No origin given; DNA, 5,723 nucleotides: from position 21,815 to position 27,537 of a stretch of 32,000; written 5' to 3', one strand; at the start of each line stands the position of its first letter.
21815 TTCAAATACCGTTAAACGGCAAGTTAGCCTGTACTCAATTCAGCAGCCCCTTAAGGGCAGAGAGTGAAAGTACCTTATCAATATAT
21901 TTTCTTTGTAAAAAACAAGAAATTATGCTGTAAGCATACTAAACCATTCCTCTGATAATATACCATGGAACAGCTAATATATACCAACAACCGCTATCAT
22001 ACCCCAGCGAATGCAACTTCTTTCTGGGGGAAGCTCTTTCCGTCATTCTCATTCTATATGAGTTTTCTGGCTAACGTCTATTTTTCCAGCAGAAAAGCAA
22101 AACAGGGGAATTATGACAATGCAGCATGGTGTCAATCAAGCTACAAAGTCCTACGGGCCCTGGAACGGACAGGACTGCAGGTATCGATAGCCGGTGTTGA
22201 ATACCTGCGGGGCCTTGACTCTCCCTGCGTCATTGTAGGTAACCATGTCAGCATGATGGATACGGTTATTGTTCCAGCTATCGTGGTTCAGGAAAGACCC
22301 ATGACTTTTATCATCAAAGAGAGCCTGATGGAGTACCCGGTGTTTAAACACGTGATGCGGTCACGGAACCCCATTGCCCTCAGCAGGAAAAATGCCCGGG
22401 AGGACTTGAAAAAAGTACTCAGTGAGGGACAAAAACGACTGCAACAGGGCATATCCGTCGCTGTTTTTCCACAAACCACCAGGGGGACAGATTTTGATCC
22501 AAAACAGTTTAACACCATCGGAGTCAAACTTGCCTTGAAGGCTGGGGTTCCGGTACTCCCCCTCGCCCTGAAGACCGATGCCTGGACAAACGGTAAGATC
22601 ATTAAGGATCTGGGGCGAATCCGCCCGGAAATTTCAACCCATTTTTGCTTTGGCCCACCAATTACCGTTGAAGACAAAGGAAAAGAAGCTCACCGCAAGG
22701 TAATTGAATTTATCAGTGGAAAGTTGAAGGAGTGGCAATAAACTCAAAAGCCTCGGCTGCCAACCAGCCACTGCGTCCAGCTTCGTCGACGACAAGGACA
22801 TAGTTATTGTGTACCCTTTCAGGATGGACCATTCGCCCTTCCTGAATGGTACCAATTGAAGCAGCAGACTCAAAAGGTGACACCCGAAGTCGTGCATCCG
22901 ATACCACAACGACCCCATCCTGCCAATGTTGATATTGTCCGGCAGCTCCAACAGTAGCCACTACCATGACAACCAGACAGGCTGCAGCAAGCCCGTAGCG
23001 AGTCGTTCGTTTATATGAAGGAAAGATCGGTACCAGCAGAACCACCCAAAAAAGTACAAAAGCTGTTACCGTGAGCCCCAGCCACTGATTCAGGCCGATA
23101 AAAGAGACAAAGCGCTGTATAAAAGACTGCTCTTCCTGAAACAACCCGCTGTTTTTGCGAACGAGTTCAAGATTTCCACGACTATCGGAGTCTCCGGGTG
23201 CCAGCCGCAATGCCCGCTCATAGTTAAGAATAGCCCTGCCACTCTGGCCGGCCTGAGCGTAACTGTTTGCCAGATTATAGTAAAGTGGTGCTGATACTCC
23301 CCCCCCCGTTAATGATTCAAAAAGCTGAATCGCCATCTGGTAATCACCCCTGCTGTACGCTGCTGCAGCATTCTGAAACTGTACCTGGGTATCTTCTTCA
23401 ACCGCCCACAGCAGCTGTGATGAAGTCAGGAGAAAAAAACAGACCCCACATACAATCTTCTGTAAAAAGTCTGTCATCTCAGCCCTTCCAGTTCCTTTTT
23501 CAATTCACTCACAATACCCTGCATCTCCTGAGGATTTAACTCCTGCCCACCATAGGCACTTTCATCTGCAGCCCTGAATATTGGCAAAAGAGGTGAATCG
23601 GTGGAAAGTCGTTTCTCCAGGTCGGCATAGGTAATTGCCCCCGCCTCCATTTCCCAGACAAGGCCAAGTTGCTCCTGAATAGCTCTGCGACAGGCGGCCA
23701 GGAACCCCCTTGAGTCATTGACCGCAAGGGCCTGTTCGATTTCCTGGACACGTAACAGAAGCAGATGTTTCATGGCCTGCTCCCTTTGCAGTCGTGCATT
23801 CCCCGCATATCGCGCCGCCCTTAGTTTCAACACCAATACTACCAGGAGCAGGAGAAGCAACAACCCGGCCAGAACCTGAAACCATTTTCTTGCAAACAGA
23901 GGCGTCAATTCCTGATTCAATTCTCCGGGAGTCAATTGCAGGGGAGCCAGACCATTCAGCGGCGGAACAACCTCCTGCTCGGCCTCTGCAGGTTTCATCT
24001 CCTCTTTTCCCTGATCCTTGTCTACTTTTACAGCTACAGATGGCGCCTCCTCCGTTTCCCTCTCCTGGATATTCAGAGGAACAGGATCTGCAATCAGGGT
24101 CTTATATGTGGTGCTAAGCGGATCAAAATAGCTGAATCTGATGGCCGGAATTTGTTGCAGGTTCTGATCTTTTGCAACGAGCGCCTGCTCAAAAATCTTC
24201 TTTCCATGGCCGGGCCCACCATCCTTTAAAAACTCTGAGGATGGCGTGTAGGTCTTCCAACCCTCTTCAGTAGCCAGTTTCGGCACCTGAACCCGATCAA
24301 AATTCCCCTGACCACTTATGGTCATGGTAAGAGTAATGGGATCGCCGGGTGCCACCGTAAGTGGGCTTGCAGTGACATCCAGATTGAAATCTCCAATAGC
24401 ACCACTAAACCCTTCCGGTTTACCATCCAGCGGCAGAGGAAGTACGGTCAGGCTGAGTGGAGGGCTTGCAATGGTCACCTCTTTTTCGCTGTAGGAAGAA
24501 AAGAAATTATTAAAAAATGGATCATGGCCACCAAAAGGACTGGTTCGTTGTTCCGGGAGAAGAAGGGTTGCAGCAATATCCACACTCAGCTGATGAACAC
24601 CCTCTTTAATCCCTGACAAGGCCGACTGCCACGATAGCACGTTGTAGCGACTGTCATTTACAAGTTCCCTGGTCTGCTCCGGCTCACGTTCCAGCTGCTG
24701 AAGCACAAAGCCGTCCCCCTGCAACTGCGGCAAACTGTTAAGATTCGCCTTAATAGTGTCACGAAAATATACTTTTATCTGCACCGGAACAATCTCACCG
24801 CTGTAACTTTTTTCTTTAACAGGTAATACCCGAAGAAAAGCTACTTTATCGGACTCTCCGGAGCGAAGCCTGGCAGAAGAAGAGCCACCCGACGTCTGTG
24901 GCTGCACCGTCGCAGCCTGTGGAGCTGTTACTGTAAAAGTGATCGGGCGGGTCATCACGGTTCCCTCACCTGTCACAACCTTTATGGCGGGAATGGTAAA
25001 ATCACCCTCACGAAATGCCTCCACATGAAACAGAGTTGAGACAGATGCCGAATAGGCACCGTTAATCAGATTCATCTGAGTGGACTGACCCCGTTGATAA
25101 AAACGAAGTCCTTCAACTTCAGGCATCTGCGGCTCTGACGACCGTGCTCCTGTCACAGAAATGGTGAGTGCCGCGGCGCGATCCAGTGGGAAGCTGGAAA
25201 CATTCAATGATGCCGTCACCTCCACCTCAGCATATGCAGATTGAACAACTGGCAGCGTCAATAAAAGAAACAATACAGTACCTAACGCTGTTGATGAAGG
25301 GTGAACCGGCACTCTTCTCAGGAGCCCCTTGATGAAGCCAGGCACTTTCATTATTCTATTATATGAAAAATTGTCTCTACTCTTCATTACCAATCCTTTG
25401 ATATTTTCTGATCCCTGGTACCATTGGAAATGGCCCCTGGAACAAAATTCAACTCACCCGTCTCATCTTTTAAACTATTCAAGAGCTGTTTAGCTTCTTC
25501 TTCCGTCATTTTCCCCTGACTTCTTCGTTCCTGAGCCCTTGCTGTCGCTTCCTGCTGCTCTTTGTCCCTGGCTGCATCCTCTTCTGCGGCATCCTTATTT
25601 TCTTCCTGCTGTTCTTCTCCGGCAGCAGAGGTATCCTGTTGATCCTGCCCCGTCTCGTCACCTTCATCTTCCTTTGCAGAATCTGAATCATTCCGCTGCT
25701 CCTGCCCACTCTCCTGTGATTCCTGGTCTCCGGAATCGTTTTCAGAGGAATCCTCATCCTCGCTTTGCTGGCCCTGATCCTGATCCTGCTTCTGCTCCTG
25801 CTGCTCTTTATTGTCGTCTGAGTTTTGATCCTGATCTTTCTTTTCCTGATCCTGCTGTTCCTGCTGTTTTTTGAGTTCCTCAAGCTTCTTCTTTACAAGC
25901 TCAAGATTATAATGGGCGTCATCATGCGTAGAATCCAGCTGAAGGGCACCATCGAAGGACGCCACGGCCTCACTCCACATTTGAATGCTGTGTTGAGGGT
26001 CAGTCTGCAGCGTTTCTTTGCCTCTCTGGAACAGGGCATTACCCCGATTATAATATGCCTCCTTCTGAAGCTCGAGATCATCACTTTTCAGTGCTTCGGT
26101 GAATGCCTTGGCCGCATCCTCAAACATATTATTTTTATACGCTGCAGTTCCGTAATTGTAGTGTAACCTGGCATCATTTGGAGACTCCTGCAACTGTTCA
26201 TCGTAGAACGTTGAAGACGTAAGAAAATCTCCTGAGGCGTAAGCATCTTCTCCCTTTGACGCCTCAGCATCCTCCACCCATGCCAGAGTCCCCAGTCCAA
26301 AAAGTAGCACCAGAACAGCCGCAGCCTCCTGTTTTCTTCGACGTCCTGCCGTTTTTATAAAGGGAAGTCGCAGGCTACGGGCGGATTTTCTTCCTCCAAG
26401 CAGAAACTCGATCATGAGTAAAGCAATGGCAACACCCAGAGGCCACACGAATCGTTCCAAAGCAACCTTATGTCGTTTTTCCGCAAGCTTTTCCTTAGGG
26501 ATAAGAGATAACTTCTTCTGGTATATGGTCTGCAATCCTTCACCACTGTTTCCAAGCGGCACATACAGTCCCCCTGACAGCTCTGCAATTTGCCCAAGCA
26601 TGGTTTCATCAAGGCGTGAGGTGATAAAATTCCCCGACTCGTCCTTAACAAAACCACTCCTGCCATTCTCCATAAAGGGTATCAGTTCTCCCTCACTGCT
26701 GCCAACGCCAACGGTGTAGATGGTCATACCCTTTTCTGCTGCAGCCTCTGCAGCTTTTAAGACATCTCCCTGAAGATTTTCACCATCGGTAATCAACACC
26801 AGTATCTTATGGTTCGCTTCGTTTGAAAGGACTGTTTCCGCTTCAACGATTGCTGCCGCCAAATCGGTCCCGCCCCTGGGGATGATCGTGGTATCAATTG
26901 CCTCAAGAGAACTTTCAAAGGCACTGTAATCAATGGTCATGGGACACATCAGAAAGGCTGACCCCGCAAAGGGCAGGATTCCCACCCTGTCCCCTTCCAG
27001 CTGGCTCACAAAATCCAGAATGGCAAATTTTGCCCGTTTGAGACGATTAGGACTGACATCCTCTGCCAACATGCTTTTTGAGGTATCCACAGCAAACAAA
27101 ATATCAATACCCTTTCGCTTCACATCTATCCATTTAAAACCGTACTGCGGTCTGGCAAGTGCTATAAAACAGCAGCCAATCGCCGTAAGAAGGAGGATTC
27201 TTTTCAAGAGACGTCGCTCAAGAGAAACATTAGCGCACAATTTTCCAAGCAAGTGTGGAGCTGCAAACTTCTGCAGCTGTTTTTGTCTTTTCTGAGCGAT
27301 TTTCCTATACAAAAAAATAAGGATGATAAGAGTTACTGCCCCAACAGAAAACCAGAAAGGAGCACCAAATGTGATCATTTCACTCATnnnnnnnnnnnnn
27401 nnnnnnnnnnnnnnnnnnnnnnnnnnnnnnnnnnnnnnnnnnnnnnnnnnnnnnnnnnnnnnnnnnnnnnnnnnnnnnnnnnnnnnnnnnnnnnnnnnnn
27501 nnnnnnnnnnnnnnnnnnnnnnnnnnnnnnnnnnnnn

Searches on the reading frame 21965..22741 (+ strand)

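Call 33: search_protein_families(library=pfam, proteins=[window:21965-22741:+], max_evalue=0.001)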
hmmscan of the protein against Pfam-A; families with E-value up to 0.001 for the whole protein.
window:21965-22741:+ (258 aa): 1 family
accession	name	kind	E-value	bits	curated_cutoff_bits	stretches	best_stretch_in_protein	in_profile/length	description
PF01553.26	Acyltransferase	-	2.5e-18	66.6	23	1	75-202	4-131/132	Acyltransferase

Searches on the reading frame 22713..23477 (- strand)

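Call 33: search_protein_families(library=pfam, proteins=[window:22713-23477:-], max_evalue=0.001)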
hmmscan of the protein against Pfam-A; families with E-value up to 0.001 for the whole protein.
window:22713-23477:- (254 aa): 8 families
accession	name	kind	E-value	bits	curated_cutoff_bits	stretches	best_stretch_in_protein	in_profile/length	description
PF00515.34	TPR_1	-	8.1e-09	35.4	27.8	1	63-95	1-33/34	Tetratricopeptide repeat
PF07719.23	TPR_2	-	8.7e-09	35.3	27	1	64-96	2-34/34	Tetratricopeptide repeat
PF13176.12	TPR_7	-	1.6e-06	28.2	27.9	0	66-98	2-34/36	Tetratricopeptide repeat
PF13181.12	TPR_8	-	4.4e-06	26.9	25.7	1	63-95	1-33/34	Tetratricopeptide repeat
PF13428.12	TPR_14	-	6.2e-05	23.7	23.5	0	65-99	3-37/44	Tetratricopeptide repeat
PF13431.12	TPR_17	-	0.00014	22.3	24.4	0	63-83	13-33/34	Tetratricopeptide repeat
PF13424.12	TPR_12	-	0.00017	22.1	30.1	0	45-93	25-75/77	Tetratricopeptide repeat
PF13432.12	TPR_16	-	0.00083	20.2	32.7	0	37-96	4-64/65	Tetratricopeptide repeat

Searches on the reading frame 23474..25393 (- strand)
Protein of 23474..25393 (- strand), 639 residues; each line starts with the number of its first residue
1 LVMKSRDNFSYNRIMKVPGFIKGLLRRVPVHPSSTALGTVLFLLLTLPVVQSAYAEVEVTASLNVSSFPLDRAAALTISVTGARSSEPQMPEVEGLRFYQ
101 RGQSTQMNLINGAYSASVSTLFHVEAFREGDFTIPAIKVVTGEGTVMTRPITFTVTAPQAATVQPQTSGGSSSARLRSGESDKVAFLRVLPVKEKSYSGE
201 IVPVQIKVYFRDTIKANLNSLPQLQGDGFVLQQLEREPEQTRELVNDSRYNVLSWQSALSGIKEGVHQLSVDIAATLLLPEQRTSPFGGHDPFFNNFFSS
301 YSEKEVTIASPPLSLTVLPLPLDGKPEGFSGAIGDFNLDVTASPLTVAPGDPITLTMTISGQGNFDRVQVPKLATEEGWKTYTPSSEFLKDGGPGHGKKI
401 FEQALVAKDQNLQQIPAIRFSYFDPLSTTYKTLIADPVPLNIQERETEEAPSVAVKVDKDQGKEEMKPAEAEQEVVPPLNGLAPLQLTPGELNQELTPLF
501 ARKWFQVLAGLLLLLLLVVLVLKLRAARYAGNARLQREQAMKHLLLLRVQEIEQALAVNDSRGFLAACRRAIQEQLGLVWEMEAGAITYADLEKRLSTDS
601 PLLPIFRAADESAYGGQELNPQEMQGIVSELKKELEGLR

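Call 33: search_protein_families(library=pfam, proteins=[window:23474-25393:-], max_evalue=0.001)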
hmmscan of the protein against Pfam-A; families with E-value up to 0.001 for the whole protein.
window:23474-25393:- (639 aa): 1 family
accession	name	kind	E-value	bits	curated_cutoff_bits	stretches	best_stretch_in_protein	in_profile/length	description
PF13584.12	BatD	-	4.5e-21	75.7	24.1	2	63-155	3-92/92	BatD DUF11 like domain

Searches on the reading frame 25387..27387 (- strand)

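Call 33: search_protein_families(library=pfam, proteins=[window:25387-27387:-], max_evalue=0.001)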
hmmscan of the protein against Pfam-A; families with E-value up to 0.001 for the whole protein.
window:25387-27387:- (666 aa): 9 families
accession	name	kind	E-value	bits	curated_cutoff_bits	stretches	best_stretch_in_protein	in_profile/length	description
PF13519.12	VWA_2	-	3.8e-21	76.1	27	1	96-203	1-107/107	von Willebrand factor type A domain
PF00092.34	VWA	-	1.4e-18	68.2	23.8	1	95-231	1-142/174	von Willebrand factor type A domain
PF07719.23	TPR_2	-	3.6e-09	36.5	27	1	406-435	1-30/34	Tetratricopeptide repeat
PF00515.34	TPR_1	-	3.3e-07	30.3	27.8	0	406-434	1-29/34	Tetratricopeptide repeat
PF13768.12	VWA_3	-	7.9e-07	29.7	27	1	95-231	2-136/155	von Willebrand factor type A domain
PF13414.12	TPR_11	-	3.9e-06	26.9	26.8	0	471-495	10-34/42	TPR repeat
PF13432.12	TPR_16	-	4.5e-06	27.4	32.7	1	413-457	4-46/65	Tetratricopeptide repeat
PF14559.12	TPR_19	-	1e-05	26.2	25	0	383-437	2-56/68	Tetratricopeptide repeat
PF13431.12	TPR_17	-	0.00067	20.2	24.4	0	399-425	6-32/34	Tetratricopeptide repeat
